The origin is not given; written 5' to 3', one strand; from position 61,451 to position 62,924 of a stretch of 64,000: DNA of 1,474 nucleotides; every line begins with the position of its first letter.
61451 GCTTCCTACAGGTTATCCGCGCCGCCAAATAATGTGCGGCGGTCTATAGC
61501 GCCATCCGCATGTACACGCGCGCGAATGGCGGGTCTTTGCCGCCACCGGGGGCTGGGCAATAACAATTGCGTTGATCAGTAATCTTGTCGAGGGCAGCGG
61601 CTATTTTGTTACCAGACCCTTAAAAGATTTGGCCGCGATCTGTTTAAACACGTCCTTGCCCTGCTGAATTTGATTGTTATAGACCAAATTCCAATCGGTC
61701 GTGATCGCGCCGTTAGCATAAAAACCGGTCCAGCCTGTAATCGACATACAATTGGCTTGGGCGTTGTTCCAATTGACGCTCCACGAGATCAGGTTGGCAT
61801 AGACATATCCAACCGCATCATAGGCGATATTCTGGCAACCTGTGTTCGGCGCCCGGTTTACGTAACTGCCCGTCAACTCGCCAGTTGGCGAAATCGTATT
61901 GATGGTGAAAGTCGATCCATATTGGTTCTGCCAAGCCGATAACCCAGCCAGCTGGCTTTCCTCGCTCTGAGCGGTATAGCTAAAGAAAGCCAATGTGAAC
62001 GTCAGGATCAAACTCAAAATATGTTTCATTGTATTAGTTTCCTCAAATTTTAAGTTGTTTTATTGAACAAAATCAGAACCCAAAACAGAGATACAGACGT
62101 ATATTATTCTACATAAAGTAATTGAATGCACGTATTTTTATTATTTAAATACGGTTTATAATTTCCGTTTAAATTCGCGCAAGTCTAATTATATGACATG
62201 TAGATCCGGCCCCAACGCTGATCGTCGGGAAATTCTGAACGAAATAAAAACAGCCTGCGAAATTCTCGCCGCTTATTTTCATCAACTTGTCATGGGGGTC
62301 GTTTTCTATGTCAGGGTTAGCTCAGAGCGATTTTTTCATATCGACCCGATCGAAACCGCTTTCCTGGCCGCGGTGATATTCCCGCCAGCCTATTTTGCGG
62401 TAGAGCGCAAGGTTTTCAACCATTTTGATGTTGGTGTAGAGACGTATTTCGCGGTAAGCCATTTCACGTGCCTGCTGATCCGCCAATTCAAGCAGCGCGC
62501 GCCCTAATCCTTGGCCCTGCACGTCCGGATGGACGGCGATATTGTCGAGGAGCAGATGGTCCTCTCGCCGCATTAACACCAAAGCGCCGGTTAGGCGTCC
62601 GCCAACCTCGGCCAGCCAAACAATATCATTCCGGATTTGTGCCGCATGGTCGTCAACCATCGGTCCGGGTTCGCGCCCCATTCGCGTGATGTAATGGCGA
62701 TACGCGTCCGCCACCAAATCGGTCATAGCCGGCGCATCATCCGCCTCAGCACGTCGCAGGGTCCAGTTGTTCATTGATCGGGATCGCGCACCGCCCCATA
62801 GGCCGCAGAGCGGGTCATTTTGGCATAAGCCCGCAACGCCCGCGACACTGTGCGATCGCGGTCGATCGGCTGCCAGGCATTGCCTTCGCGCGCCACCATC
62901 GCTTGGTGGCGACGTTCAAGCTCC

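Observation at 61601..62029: Rhizavidin-like avidin-family biotin-binding protein in an AT-rich pocket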

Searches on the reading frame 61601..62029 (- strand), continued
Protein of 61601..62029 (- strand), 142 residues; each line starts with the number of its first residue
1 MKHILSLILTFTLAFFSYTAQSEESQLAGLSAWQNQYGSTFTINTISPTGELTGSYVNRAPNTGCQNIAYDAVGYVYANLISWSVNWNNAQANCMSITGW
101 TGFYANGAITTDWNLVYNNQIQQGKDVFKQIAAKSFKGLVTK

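Call 53: search_solved_structures(query=P0039, max_evalue=1e-15, show_alignments=5)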
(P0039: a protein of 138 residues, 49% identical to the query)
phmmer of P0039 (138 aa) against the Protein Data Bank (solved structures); distinct sequences matched with E-value up to 1e-15: 16.
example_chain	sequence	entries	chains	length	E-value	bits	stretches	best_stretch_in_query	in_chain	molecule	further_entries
6hdv_A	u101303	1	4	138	5.7e-91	305.1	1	1-138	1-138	Afifavidin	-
6hds_A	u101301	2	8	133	6.1e-87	292.1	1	1-133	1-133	short afifavidin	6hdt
3ew1_A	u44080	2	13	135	2.3e-36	128.3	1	15-129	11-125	rhizavidin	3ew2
8ast_A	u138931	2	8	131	1e-29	106.8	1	18-127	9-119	Agroavidin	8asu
8avj_A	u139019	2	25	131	1e-29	106.7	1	18-129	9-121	agroavCH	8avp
8asr_A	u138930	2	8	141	1.7e-29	106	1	16-127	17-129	Agroavidin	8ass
4z6j_A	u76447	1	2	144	4e-29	104.8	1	18-126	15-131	Avidin family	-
8amh_A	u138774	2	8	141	6.7e-29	104.1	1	16-127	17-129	Agroavidin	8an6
4z27_A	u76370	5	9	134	6.9e-29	104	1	18-125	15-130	Avidin family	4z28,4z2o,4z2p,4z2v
7ouq_A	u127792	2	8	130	1.1e-27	100.1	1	13-128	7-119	wilavidin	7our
6rtq_A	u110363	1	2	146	1.2e-27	100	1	18-126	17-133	Hoefavidin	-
7p8y_A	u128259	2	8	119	1.2e-26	96.8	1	13-125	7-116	Wilavidin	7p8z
6zyt_BBB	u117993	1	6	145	7.4e-26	94.2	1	17-130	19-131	Streptavidin/Rhizavidin Hybrid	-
4jnj_A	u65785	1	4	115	3.7e-25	92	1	18-128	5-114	Streptavidin/Rhizavidin Hybrid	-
3szh_A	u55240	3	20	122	5.5e-24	88.2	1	20-127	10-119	Avidin/streptavidin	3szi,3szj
3t2w_A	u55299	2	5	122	7.4e-23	84.5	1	20-127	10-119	Avidin/streptavidin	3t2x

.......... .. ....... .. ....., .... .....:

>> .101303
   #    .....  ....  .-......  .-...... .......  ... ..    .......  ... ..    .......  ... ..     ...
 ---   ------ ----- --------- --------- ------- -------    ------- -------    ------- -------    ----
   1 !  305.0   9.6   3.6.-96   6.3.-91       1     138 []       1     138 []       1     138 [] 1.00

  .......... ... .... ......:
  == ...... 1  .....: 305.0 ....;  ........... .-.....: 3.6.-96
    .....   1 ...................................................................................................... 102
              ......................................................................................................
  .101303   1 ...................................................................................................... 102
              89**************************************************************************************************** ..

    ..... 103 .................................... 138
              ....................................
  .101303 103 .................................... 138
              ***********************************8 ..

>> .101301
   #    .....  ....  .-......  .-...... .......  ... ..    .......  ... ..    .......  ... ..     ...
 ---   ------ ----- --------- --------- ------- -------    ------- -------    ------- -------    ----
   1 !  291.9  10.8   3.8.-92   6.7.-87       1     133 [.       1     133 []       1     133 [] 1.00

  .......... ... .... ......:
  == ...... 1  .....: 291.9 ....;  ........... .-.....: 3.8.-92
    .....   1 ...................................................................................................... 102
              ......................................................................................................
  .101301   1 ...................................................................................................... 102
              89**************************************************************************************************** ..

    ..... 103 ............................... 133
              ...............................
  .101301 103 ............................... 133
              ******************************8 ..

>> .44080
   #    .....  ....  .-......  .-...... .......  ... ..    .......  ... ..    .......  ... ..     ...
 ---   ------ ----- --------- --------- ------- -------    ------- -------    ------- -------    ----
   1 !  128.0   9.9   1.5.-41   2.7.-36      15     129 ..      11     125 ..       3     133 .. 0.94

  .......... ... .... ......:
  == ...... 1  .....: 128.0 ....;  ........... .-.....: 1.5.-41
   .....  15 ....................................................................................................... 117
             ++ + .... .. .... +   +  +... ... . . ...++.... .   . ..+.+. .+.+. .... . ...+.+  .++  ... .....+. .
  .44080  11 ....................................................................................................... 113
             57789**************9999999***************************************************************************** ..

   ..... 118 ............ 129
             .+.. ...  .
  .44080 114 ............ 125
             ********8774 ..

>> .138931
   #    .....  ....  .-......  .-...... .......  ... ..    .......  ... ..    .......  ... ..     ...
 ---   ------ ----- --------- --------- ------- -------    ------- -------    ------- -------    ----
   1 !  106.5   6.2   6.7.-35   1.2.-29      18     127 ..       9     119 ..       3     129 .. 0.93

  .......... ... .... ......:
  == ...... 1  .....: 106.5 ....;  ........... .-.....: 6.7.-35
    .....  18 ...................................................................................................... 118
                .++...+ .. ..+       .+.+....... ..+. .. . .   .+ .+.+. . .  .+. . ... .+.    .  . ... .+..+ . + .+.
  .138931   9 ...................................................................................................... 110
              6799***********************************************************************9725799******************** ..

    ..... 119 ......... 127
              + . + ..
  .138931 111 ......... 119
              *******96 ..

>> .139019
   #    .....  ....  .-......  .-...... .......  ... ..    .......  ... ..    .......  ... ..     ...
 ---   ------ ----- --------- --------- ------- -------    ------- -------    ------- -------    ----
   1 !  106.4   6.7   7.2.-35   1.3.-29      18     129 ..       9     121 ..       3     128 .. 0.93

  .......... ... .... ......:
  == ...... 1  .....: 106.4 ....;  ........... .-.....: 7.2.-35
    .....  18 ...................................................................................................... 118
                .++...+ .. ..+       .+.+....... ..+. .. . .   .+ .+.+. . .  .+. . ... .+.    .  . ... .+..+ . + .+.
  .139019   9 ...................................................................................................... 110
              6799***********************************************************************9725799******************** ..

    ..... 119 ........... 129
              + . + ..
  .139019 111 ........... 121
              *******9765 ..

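Call 59: search_protein_families(library=ncbifam, proteins=[window:61601-62029:-], max_evalue=0.001)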
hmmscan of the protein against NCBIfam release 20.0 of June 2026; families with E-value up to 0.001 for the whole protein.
window:61601-62029:- (142 aa): 1 family
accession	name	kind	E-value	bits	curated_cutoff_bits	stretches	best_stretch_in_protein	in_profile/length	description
NF047623.1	Stavidin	equivalog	2.1e-07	31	300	1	20-118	32-137/183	streptavidin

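Call 63: find_related_loci(query=A3, collection=metagenome_contigs, flank=6000)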
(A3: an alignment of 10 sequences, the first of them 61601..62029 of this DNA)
Query A3 (142 aa) in metagenome_contigs; peptide patterns used: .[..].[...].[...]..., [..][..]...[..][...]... (x = any residue, [..] = any of these).
148 stretches matched a pattern; 86 encode a relative of the query (tblastn E <= 1e-3); the best 80 are kept; 80 distinct loci.
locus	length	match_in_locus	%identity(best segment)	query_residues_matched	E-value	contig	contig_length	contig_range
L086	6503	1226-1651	51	1-137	7e-39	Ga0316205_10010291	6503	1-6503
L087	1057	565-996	44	1-141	2e-37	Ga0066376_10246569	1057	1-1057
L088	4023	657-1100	46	3-142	2e-35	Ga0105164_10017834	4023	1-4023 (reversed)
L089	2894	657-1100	46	3-142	2e-35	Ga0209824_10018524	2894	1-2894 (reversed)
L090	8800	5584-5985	46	5-131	6e-35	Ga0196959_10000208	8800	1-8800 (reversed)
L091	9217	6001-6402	46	5-131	6e-35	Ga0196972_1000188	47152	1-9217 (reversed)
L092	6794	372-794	43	7-142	3e-34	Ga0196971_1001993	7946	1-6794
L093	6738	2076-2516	46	1-142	4e-34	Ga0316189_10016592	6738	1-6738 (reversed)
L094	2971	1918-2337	44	2-132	1e-33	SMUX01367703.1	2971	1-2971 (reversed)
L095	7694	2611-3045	47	1-140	4e-33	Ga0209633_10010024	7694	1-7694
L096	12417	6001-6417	46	4-140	2e-32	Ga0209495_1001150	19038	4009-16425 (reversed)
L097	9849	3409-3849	44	1-142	2e-32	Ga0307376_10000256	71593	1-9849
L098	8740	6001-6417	46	4-140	2e-32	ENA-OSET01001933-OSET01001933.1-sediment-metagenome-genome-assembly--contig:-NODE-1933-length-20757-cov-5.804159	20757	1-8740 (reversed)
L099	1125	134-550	44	1-134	2e-33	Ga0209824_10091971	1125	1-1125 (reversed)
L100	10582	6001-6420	45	7-142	5e-32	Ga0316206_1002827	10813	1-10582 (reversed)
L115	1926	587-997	43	2-131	3e-29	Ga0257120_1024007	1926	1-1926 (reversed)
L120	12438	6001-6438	39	1-142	3e-28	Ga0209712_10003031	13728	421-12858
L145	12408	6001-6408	40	1-130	4e-24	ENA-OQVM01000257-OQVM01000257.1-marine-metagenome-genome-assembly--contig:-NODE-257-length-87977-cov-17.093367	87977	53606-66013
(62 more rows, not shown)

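Call 67: search_protein_families(library=pfam, proteins=[L120:4746-5090:+, L120:5124-5528:+, L120:6512-7372:+, L120:7369-7677:+, L120:7691-8113:+, L145:3871-4869:-, L145:5342-5857:+, L145:6482-6877:-, L145:6905-7762:-, L145:8298-11084:-], max_evalue=0.001)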
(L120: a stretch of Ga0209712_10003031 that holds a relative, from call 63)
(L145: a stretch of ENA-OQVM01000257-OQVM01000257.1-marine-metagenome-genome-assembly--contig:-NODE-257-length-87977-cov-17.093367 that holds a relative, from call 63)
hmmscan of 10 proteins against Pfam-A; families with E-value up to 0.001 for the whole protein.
L120:4746-5090:+ (114 aa): 1 family
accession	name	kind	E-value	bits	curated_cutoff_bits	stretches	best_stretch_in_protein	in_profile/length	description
PF06865.17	Ppnp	-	2.6e-37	127.5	25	1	22-112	2-92/92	Pyrimidine/purine nucleoside phosphorylase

L120:5124-5528:+ (134 aa): 1 family
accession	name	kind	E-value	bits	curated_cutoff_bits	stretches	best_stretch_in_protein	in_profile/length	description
PF09905.14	VF530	-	1e-31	109.3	27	1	12-74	1-63/63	DNA-binding protein VF530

L120:6512-7372:+ (286 aa): 0 families

L120:7369-7677:+ (102 aa): 0 families

L120:7691-8113:+ (140 aa): 2 families
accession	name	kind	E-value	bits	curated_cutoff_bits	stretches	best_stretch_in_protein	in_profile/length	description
PF00583.31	Acetyltransf_1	-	1.9e-12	47.9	20.7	1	38-127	30-116/116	Acetyltransferase (GNAT) family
PF13508.13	Acetyltransf_7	-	1.3e-07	32.4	27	1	48-128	9-83/84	Acetyltransferase (GNAT) domain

L145:3871-4869:- (332 aa): 4 families
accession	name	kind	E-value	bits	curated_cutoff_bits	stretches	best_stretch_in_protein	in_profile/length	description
PF00005.33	ABC_tran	-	1.4e-31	110.4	25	1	26-170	1-137/137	ABC transporter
PF13304.12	AAA_21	-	3.3e-10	41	27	1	139-199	235-298/304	AAA domain, putative AbiEii toxin, Type IV TA system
PF02463.25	SMC_N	-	2.7e-05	24.1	40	0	21-204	8-205/220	RecF/RecN/SMC N terminal domain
PF13732.12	DrrA1-3_C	-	0.00012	23.2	27.4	1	231-305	9-80/81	ATP-binding protein DrrA1-3-like, C-terminal domain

L145:5342-5857:+ (171 aa): 2 families
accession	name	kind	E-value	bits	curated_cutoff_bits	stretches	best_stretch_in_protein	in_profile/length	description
PF01035.26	DNA_binding_1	-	8e-29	99.8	27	1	87-166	1-80/81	6-O-methylguanine DNA methyltransferase, DNA binding domain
PF02870.21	Methyltransf_1N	-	2e-08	35.1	21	1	4-81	1-69/71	6-O-methylguanine DNA methyltransferase, ribonuclease-like domain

L145:6482-6877:- (131 aa): 2 families
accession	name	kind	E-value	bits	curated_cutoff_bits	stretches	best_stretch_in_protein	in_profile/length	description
PF13279.12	4HBT_2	-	4.8e-17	63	25.5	1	9-124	2-122/122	Thioesterase-like superfamily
PF03061.28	4HBT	-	1e-11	45.4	20.6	1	17-95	2-76/79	Thioesterase superfamily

L145:6905-7762:- (285 aa): 2 families
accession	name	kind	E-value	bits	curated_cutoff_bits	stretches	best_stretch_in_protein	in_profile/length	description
PF01163.29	RIO1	-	2.8e-40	138.4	22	1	40-220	11-181/187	RIO domain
PF01636.29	APH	-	6.1e-05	23.3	23.2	0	159-190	165-198/239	Phosphotransferase enzyme family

L145:8298-11084:- (928 aa): 2 families
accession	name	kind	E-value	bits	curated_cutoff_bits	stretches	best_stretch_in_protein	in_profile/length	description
PF00331.26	Glyco_hydro_10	-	2.8e-13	50.2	22.1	1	355-596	62-279/311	Glycosyl hydrolase family 10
PF05689.17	InvE_AD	-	0.00095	20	32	0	807-896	17-105/136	Adhesion domain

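Call 69: find_encoding_contigs(protein=P0005, flank=5000, max_places=3)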
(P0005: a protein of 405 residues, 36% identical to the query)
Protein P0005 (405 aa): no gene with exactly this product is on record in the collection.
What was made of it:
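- Tried and rejected: Context look-up for the three-domain avidin P0005: not on record (call 69).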

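Call 70: search_dna_similar(query=window:61601-62029:-, collection=plasmids, mode=protein, max_evalue=0.00001, max_rows=25)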
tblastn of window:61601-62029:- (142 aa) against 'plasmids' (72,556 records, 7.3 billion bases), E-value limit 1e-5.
Records with a match: 42; places in all: 42; records where one place covers at least 80% of the query: 3.
Best place of each record, by identity: <60% 42.
By first word of the organism name: Rhizobium 37; Bradyrhizobium 2; Mesorhizobium 1; Aminobacter 1; Burkholderia 1.
By predicted mobility (MOB-suite, as given by PLSDB): conjugative 37; non-mobilizable 3; mobilizable 2.
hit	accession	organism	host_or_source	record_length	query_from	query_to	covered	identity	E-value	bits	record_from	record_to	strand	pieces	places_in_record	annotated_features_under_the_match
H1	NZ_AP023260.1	Mesorhizobium sp. L-2-11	Lotus japonicus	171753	5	128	87%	42.5%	6e-20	92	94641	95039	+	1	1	avidin/streptavidin family protein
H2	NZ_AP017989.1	Aminobacter sp. SS-2016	Lotus japoicus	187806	5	128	87%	42.5%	6e-20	92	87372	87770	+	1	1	avidin/streptavidin family protein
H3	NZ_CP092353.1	Rhizobium sp. C104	Cell culture,nodule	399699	33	140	76%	44.0%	6e-19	89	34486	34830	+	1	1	avidin/streptavidin family protein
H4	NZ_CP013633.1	Rhizobium sp. N324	Phaseolus vulgaris,Whole ...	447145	33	140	76%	44.0%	6e-19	89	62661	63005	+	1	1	avidin/streptavidin family protein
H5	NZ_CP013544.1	Rhizobium phaseoli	Phaseolus vulgaris,Whole ...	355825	33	140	76%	44.0%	7e-19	88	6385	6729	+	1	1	avidin/streptavidin family protein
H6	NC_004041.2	Rhizobium etli CFN 42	-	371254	33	140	76%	44.0%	7e-19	88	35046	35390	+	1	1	avidin/streptavidin family protein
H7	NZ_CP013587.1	Rhizobium phaseoli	Phaseolus vulgaris,Whole ...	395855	33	140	76%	44.0%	7e-19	88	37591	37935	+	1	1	avidin/streptavidin family protein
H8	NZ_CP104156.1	Rhizobium sophoriradicis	Phaseolus vulgaris,cell culture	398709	33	140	76%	44.0%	7e-19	88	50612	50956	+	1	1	avidin/streptavidin family protein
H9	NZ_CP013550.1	Rhizobium phaseoli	Phaseolus vulgaris,Whole ...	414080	33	140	76%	44.0%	7e-19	88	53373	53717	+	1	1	avidin/streptavidin family protein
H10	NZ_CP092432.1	Rhizobium sp. K102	Phaseolus vulgaris,Cell culture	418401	33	140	76%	44.0%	7e-19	88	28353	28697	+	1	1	avidin/streptavidin family protein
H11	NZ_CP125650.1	Rhizobium sp. BT04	Phaseolus vulgaris,Pure culture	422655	33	140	76%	44.0%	7e-19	88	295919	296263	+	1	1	avidin/streptavidin family protein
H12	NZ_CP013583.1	Rhizobium phaseoli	Phaseolus vulgaris,Whole ...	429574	33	140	76%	44.0%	7e-19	88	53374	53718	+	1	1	avidin/streptavidin family protein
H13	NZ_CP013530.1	Rhizobium phaseoli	Phaseolus vulgaris,Whole ...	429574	33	140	76%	44.0%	7e-19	88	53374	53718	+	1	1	avidin/streptavidin family protein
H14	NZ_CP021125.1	Rhizobium sp. Kim5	Phaseolus vulgaris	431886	33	140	76%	44.0%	7e-19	88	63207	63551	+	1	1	avidin/streptavidin family protein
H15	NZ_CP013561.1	Rhizobium phaseoli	Phaseolus vulgaris,Whole ...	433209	33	140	76%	44.0%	7e-19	88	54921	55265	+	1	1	avidin/streptavidin family protein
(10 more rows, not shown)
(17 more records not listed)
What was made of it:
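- Relatives sit on 42 plasmids, 37 of them predicted conjugative (call 70).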

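Call 71: search_dna_similar(query=window:61601-62029:-, collection=phages, mode=protein, max_evalue=0.001, max_rows=10)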
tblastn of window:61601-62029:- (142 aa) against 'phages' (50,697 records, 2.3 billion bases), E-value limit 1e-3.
No match.
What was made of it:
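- Tried and rejected: Phage collection: no match (call 71).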

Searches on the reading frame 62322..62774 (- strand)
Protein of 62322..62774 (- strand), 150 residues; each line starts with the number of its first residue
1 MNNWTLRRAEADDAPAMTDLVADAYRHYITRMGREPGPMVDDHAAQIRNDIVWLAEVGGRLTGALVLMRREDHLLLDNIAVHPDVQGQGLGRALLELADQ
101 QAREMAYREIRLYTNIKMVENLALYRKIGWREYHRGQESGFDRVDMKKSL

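Call 3: search_protein_families(library=pfam, proteins=[window:62322-62774:-], max_evalue=0.01)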
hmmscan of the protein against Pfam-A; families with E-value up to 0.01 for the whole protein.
window:62322-62774:- (150 aa): 7 families
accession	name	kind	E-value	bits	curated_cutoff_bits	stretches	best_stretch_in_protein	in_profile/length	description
PF13508.13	Acetyltransf_7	-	1.7e-14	54.4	27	1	49-132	2-84/84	Acetyltransferase (GNAT) domain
PF00583.31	Acetyltransf_1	-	2.3e-13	50.9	20.7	1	40-130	21-116/116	Acetyltransferase (GNAT) family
PF13673.13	Acetyltransf_10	-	4.5e-12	46.5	23.6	1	49-150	30-128/128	Acetyltransferase (GNAT) domain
PF13527.13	Acetyltransf_9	-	3.3e-05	24.3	25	1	6-131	2-125/127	Acetyltransferase (GNAT) domain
PF13480.13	Acetyltransf_6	-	0.00014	22.5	22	1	5-113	21-135/143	Acetyltransferase (GNAT) domain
PF08445.16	FR47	-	0.00075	19.9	22.1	1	74-133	22-80/86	FR47-like protein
PF14542.12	Acetyltransf_CG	-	0.0018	18.8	30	1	61-107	11-58/80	GCN5-related N-acetyl-transferase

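Call 27: find_encoding_contigs(protein=window:62322-62774:-, flank=10000)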
Protein window:62322-62774:- (150 aa): no gene with exactly this product is on record in the collection.

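Call 59: search_protein_families(library=ncbifam, proteins=[window:62322-62774:-], max_evalue=0.001)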
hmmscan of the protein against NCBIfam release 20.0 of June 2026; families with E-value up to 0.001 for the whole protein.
window:62322-62774:- (150 aa): 11 families
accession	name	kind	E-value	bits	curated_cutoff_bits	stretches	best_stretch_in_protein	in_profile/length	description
TIGR01575.1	rimI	equivalog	6.7e-09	36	86.4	1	54-134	36-116/132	ribosomal protein S18-alanine N-acetyltransferase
NF002959.0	PRK03624.1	equivalog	3.5e-07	30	124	1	3-132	6-131/147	GNAT family acetyltransferase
NF040501.1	resist_ArsN2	equivalog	2.2e-06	27.3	125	1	51-115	26-90/133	arsenic resistance N-acetyltransferase ArsN2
NF007025.1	PRK09491.1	equivalog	2.4e-05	24.3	173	1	73-133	62-122/145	ribosomal protein S18-alanine N-acetyltransferase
NF040503.1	resist_ArsN1a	equivalog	8.4e-05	22.4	170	1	79-132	82-135/159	arsinothricin resistance N-acetyltransferase ArsN1 family A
NF005840.0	PRK07757.1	equivalog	0.00045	20.2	154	1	5-115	4-108/153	N-acetyltransferase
NF000138.1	AAC_6p_Iz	exception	0.00046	20.4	320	1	75-135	81-141/153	aminoglycoside N-acetyltransferase AAC(6')-Iz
NF007530.0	PRK10146.1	equivalog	0.0005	20.3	142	1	76-134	79-137/144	aminoalkylphosphonate N-acetyltransferase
NF008212.0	PRK10975.1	equivalog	0.00053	19.9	219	0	74-129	164-219/232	dTDP-4-amino-4,6-dideoxy-D-galactose acyltransferase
NF000359.1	sat3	exception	0.00064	19.8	360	1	55-132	76-154/180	streptothricin N-acetyltransferase Sat3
NF000497.1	AAC_6p_Iak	exception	0.00077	19.5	325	1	76-135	82-141/153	aminoglycoside N-acetyltransferase AAC(6')-Iak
